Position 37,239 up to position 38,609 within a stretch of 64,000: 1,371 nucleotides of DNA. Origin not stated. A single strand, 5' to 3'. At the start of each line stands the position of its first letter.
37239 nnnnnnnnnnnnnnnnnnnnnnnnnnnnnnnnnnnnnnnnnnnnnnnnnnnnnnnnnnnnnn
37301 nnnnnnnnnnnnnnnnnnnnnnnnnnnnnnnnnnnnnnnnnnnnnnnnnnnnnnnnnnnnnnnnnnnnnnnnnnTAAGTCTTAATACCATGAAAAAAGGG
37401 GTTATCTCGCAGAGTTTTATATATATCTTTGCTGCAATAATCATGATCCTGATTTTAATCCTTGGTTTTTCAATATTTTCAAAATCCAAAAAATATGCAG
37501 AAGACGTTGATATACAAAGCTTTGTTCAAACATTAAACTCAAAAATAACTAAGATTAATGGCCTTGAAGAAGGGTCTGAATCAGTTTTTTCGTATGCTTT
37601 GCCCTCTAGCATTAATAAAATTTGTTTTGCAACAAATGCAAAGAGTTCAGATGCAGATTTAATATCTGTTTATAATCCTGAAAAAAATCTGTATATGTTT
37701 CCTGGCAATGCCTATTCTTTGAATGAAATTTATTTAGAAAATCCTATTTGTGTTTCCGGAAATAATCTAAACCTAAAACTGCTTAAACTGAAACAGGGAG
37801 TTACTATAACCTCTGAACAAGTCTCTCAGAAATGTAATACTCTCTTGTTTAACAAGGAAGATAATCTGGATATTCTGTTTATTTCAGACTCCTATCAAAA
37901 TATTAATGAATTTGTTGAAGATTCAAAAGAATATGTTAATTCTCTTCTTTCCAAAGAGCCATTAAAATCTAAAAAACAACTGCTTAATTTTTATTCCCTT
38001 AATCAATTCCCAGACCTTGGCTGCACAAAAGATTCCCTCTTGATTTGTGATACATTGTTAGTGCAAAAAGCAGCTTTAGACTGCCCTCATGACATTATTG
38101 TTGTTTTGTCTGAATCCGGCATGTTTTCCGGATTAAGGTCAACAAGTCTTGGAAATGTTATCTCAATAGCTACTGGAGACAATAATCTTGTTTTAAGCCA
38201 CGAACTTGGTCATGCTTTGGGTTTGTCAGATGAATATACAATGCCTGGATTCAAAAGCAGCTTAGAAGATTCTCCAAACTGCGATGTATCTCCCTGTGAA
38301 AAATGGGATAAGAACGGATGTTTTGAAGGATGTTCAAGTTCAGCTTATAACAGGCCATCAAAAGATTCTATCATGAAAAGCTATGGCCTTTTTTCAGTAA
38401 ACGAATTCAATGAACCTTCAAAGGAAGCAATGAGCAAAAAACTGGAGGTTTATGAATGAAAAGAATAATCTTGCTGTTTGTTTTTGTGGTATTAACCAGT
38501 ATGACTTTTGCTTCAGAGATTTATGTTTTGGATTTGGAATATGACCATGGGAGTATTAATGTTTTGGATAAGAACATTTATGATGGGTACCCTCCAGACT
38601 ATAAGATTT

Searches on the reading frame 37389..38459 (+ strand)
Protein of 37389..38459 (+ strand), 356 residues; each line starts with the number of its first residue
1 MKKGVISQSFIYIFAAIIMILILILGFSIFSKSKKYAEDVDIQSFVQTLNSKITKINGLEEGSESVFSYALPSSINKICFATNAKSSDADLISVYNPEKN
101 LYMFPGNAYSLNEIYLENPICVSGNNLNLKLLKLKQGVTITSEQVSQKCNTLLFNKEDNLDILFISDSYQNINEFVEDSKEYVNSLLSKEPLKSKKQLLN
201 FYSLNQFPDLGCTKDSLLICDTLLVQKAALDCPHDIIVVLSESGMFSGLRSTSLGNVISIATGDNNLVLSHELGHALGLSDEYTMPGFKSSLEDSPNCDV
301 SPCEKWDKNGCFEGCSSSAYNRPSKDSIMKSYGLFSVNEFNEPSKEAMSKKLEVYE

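Call 23: search_protein_families(library=pfam, proteins=[window:37389-38459:+], max_evalue=0.001)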
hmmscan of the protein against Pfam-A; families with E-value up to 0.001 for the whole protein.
window:37389-38459:+ (356 aa): 1 family
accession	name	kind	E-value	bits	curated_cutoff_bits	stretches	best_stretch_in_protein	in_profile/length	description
PF09471.16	Peptidase_M64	-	1.5e-13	51.1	26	1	156-205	9-60/302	IgA Peptidase M64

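Call 51: search_protein_families(library=ncbifam, proteins=[window:37389-38459:+], max_evalue=1)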
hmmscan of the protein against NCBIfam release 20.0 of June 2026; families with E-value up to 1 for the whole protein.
window:37389-38459:+ (356 aa): 10 families
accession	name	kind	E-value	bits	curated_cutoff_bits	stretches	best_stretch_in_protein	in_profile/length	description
TIGR03296.1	M6dom_TIGR03296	domain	0.0011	18.9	110.8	1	257-285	157-186/286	M6 family metalloprotease domain-containing protein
NF033628.1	snapalysin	exception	0.016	15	300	1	264-286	147-169/207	snapalysin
NF041702.1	Shig_StxA_2_acd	exception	0.025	13.9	736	1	19-63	8-54/319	Shiga toxin Stx2 subunit A, a/c/d subtype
NF041688.1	Shig_StxA_2b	exception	0.026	13.9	733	1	19-62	8-53/318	Shiga toxin Stx2b subunit A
NF041703.1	Shig_StxA_2_eilk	exception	0.03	13.5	736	1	19-60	8-51/319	Shiga toxin Stx2 subunit A, e/i/l/k subtype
NF041690.1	Shig_StxA_2g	exception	0.041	13.2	736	1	19-63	6-52/317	Shiga toxin Stx2g subunit A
NF033661.1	Shiga_Stx2A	exception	0.094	11.9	600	1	19-64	8-55/319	Shiga toxin Stx2 subunit A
NF038122.1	metallo_LGF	subfamily_domain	0.13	12.2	80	1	253-290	132-168/274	NF038122 family metalloprotease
NF049867.1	TP0183_fam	equivalog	0.17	10.9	140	1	139-195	91-146/286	TP0183 family DNA metabolism protein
NF010232.0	PRK13682.2-2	equivalog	0.22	11.9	85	1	9-30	35-55/57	hypothetical protein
